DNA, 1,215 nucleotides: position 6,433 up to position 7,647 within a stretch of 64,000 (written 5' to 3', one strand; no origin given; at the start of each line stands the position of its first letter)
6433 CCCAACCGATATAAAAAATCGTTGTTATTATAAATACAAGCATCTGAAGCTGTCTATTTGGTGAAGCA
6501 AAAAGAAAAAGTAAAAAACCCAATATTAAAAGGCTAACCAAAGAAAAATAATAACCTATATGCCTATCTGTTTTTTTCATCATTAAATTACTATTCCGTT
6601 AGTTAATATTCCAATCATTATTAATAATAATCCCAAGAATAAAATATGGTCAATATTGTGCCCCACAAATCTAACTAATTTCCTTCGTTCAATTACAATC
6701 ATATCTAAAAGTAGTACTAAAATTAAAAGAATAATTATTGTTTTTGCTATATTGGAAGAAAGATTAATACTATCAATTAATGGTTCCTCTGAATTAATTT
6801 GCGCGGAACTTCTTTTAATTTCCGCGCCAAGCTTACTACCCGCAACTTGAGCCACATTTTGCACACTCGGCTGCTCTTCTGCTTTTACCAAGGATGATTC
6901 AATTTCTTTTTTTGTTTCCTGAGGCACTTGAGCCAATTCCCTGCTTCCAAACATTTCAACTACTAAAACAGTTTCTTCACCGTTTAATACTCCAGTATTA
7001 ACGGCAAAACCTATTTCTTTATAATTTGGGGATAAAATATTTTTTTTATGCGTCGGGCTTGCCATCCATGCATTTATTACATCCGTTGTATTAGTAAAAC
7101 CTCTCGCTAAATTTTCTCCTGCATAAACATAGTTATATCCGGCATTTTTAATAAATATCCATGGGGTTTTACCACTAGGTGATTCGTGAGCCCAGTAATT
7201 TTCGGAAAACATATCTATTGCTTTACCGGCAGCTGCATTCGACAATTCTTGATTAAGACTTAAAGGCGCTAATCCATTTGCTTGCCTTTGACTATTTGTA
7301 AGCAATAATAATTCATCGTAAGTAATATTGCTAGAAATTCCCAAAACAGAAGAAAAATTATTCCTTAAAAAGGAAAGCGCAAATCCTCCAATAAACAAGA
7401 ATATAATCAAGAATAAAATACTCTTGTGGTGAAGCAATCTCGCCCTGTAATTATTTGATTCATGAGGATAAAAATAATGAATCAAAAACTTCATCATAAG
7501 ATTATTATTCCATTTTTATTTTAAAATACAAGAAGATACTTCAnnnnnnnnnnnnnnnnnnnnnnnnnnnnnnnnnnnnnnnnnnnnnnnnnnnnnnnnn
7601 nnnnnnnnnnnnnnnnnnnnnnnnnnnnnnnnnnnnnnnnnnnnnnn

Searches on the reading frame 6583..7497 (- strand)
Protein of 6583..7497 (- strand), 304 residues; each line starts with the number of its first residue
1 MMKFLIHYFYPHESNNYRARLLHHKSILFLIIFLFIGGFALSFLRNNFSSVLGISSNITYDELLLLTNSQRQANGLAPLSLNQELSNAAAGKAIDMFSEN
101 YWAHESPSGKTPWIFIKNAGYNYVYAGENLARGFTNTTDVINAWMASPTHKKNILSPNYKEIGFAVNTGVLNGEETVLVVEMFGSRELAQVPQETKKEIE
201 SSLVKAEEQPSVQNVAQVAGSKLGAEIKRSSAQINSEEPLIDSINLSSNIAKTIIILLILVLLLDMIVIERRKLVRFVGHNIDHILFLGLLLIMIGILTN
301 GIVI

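Call 3: search_protein_families(library=pfam, proteins=[window:6583-7497:-], max_evalue=1)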
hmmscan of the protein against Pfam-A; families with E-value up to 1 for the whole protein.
window:6583-7497:- (304 aa): 2 families
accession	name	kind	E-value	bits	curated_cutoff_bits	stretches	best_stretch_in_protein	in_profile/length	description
PF00188.32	CAP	-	1.3e-19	71.6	21.1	1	66-169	3-105/117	Cysteine-rich secretory protein family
PF12725.13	DUF3810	-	0.22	11.3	28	1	14-102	54-145/311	Protein of unknown function (DUF3810)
